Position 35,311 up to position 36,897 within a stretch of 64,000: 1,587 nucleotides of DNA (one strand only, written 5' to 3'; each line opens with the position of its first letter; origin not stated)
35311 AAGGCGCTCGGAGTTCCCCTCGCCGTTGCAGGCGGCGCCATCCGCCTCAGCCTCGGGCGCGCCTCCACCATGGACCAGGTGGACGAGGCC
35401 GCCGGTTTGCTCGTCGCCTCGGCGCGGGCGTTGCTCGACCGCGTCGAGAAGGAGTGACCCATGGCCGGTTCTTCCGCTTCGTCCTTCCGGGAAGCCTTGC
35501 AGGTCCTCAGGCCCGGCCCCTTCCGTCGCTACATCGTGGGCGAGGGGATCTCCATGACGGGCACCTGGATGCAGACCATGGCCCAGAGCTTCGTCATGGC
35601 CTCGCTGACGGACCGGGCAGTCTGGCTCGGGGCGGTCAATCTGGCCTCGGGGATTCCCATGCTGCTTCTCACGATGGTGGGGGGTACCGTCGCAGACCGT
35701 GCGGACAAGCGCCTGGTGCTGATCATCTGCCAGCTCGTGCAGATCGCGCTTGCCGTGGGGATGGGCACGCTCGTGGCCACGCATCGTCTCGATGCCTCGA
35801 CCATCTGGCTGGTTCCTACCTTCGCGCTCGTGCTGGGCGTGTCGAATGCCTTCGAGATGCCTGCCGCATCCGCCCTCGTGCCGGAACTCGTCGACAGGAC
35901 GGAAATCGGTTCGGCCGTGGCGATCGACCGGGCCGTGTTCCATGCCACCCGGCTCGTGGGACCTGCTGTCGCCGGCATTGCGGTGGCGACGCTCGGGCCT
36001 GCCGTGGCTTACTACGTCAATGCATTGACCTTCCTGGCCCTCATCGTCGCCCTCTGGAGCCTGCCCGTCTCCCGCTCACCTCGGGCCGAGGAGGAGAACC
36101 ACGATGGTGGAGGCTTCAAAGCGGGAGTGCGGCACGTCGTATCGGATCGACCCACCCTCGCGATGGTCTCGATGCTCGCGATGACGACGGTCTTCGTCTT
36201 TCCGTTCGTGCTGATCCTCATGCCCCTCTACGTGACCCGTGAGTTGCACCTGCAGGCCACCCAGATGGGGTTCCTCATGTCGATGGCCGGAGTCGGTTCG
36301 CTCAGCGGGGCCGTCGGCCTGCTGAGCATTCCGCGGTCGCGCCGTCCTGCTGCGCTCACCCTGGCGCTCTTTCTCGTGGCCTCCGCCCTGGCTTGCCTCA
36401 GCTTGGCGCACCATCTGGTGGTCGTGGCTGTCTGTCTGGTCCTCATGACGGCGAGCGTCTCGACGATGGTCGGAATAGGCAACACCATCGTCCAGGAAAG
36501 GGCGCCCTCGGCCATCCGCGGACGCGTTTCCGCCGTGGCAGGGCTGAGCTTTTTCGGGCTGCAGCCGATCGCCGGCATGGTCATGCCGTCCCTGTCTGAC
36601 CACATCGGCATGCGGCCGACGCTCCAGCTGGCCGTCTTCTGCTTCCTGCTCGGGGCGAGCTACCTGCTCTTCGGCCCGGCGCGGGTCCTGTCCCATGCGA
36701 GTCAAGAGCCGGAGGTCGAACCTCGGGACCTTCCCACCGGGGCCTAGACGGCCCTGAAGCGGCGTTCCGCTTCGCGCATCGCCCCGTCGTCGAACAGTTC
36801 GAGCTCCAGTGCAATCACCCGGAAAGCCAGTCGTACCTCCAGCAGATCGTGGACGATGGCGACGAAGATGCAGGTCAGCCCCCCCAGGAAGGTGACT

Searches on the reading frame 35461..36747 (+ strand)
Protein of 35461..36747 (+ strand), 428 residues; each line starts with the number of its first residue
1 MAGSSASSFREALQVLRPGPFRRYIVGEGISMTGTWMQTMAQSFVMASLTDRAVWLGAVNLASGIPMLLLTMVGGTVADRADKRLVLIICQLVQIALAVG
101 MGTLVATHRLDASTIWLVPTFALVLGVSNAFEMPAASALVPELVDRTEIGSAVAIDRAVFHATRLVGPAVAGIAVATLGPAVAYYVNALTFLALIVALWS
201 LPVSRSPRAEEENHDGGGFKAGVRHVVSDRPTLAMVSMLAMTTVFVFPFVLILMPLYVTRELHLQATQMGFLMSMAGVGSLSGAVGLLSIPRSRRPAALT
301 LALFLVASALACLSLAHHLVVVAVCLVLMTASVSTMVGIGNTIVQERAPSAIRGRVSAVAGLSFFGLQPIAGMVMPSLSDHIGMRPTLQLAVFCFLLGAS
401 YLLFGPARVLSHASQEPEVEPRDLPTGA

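Call 65: search_protein_families(library=pfam, proteins=[window:35461-36747:+], max_evalue=0.00001)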
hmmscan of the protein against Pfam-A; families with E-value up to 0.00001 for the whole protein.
window:35461-36747:+ (428 aa): 3 families
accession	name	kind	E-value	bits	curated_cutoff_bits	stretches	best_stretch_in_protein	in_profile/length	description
PF05977.19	MFS_3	-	3.6e-49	168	27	1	16-413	7-401/524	Transmembrane secretion effector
PF07690.21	MFS_1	-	3.7e-34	118.6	33.4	1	30-365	7-340/347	Major Facilitator Superfamily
PF13347.12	MFS_2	-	2.1e-08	33.6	27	1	5-184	210-383/427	MFS/sugar transport protein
